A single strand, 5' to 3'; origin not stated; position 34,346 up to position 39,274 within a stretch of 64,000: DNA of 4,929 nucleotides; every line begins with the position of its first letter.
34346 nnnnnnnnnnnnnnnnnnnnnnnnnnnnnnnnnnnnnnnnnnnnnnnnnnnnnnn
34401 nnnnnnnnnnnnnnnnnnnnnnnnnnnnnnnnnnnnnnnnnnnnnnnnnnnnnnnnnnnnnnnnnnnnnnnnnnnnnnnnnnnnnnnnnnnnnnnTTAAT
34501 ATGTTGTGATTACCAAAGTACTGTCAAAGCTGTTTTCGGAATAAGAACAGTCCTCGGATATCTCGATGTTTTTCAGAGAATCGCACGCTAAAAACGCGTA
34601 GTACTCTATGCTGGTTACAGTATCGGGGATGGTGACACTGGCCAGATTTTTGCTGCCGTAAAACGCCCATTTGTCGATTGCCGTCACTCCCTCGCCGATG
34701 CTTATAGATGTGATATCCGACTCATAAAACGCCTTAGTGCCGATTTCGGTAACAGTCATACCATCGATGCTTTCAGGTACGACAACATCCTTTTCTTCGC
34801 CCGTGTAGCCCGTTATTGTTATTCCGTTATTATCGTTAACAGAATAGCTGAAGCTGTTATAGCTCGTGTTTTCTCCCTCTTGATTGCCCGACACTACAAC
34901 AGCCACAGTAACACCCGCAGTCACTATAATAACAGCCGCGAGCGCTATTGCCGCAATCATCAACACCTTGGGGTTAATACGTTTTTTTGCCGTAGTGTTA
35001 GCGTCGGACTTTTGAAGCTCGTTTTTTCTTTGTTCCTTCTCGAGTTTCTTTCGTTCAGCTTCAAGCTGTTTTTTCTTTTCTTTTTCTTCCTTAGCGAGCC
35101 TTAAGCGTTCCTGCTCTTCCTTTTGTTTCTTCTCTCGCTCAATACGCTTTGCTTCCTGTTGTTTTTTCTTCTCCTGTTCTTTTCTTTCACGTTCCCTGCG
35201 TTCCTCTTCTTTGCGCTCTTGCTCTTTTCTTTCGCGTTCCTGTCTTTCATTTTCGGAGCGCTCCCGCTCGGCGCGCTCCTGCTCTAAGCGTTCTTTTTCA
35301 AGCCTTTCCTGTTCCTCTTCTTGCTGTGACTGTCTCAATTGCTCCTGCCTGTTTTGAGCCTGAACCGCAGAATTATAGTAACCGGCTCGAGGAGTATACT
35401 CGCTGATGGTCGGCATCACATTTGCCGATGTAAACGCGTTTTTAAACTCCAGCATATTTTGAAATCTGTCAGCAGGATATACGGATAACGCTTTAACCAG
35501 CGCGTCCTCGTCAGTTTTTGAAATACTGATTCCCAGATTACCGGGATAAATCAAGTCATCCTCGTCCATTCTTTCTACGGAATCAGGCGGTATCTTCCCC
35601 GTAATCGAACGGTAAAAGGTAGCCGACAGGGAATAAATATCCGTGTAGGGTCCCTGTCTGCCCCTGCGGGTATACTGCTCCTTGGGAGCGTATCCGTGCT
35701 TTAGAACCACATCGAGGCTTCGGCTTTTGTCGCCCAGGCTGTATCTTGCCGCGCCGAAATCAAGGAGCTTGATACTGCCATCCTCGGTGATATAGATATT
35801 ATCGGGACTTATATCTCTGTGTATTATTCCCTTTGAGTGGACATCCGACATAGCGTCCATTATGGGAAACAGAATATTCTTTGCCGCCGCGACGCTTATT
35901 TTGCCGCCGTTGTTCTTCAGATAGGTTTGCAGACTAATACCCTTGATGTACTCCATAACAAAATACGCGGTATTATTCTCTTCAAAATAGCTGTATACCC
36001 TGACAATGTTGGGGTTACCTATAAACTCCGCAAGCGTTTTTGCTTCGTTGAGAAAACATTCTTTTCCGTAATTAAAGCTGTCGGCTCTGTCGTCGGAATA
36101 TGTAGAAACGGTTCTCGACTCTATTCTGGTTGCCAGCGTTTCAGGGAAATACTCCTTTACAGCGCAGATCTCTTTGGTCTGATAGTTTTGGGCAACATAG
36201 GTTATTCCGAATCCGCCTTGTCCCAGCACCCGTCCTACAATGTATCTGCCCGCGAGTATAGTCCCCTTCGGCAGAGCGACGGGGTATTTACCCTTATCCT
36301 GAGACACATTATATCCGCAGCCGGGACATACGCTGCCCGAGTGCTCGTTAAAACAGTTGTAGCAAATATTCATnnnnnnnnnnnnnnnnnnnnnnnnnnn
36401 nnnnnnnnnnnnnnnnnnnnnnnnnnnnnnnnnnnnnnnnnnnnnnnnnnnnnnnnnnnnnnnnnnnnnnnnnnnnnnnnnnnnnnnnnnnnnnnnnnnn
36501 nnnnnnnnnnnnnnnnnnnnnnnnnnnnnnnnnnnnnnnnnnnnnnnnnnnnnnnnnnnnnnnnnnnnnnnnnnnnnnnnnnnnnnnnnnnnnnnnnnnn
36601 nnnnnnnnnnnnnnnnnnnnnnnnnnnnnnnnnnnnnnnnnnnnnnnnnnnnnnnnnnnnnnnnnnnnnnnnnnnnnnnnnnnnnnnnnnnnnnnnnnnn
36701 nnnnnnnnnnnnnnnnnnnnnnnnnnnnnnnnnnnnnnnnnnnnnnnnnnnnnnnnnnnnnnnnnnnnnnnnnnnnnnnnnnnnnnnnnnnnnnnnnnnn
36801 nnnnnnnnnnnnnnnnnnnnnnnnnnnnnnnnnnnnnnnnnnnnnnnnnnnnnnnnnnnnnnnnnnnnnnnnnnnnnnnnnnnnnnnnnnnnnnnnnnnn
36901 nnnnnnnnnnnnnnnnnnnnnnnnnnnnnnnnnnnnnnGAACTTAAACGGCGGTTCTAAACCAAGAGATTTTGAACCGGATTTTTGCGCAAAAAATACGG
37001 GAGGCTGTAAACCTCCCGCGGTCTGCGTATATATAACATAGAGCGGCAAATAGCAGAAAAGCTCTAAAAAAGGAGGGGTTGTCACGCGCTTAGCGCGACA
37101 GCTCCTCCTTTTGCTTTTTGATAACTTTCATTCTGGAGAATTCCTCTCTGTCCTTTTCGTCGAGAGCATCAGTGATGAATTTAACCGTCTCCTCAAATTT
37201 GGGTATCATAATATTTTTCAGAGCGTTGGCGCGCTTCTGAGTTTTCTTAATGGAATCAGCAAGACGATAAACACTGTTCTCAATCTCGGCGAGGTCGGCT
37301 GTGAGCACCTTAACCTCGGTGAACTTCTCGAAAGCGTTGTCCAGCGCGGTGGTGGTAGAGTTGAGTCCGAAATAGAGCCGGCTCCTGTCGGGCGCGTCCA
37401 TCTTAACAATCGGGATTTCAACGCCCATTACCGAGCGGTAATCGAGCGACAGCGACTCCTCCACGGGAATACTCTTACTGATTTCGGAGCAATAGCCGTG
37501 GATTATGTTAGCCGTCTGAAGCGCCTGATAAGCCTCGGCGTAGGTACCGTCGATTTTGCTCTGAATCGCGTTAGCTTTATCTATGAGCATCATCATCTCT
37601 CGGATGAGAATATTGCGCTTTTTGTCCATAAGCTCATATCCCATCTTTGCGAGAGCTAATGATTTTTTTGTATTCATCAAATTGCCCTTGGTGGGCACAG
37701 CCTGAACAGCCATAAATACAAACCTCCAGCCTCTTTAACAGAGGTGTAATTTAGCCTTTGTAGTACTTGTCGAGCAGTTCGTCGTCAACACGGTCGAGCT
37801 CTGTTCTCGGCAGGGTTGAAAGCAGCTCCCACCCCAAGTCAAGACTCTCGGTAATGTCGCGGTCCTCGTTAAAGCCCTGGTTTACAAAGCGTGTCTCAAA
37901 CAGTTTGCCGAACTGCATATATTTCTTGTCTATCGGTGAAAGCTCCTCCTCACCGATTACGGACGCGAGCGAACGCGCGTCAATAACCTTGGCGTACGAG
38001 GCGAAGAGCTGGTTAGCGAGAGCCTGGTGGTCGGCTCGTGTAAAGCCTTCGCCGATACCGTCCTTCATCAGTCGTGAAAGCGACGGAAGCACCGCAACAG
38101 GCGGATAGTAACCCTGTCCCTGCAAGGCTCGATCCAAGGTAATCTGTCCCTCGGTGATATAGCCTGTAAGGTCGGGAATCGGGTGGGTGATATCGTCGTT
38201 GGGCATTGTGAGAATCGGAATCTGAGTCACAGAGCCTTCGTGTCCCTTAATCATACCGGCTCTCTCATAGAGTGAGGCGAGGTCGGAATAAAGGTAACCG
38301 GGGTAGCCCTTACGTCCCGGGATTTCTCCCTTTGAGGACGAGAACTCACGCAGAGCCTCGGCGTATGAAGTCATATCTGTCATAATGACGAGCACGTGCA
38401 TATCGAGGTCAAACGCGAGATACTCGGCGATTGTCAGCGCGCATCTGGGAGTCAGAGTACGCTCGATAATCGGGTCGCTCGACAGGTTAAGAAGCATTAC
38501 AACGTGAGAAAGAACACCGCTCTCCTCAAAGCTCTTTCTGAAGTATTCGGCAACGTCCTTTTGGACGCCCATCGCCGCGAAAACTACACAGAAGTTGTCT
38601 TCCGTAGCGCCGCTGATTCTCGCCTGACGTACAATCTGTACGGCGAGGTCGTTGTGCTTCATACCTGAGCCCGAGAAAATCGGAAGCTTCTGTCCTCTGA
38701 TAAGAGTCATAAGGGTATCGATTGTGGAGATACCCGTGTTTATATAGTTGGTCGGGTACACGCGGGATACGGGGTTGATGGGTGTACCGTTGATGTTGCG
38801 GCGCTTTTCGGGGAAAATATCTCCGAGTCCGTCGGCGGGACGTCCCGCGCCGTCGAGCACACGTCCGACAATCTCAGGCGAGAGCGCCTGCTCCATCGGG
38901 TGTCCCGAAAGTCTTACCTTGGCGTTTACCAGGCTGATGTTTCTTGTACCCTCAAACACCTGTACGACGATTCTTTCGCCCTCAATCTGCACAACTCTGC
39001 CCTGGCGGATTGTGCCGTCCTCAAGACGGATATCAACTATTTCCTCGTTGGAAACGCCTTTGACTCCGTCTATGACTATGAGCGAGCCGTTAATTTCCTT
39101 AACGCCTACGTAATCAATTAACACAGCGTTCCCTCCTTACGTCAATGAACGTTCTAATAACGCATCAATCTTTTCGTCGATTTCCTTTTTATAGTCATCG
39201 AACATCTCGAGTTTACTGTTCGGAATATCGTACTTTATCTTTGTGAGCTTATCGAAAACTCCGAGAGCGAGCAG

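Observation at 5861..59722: Shared ~95-aa Lys-rich C-terminal module on four unrelated secreted proteins: candidate dockerin-independent surface-anchoring signal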

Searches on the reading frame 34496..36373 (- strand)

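Call 27: search_protein_families(library=pfam, proteins=[window:34496-36373:-], max_evalue=0.001)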
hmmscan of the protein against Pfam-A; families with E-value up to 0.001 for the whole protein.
window:34496-36373:- (625 aa): 5 families
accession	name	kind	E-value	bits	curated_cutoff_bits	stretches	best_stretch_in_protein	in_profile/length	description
PF00069.31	Pkinase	-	6.7e-34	117.9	31.7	1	44-265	1-199/263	Protein kinase domain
PF07714.23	PK_Tyr_Ser-Thr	-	2.8e-21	76.4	23.1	1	104-265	45-207/258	Protein tyrosine and serine/threonine kinase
PF13306.12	LRR_5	-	3.2e-18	66.3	27.7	1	542-616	1-75/127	BspA type Leucine rich repeat region (6 copies)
PF03109.22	ABC1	-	1.1e-07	31.6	22.9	1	131-211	138-216/244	ABC1 atypical kinase-like domain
PF14531.12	Kinase-like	-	4.6e-06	26.5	25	1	174-250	157-227/289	Kinase-like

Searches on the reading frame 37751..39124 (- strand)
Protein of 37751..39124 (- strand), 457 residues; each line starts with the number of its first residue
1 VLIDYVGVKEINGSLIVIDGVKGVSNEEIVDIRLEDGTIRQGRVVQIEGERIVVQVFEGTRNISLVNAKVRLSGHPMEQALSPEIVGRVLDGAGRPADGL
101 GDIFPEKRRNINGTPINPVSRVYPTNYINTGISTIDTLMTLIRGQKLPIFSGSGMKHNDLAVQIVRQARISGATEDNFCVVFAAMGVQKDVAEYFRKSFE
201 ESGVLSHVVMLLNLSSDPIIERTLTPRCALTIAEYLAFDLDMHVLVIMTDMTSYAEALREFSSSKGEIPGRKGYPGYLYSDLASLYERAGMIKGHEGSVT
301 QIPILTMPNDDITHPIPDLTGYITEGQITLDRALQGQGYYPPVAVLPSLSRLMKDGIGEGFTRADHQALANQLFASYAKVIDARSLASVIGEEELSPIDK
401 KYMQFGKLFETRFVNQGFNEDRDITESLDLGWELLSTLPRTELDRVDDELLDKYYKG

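Call 44: search_protein_families(library=pfam, proteins=[window:37751-39124:-], max_evalue=0.001)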
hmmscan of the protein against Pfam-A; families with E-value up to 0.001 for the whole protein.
window:37751-39124:- (457 aa): 3 families
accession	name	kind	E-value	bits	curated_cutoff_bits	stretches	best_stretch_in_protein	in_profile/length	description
PF00006.31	ATP-synt_ab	-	2.3e-75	253.3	29.5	1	131-350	1-213/213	ATP synthase alpha/beta family, nucleotide-binding domain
PF22919.1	ATP-synt_VA_C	-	9.7e-34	115.9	24.7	1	355-455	1-101/101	C-terminal domain of V and A type ATP synthase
PF02874.29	ATP-synt_ab_N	-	8.4e-08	33.1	20.9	1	9-71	2-66/69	ATP synthase alpha/beta family, beta-barrel domain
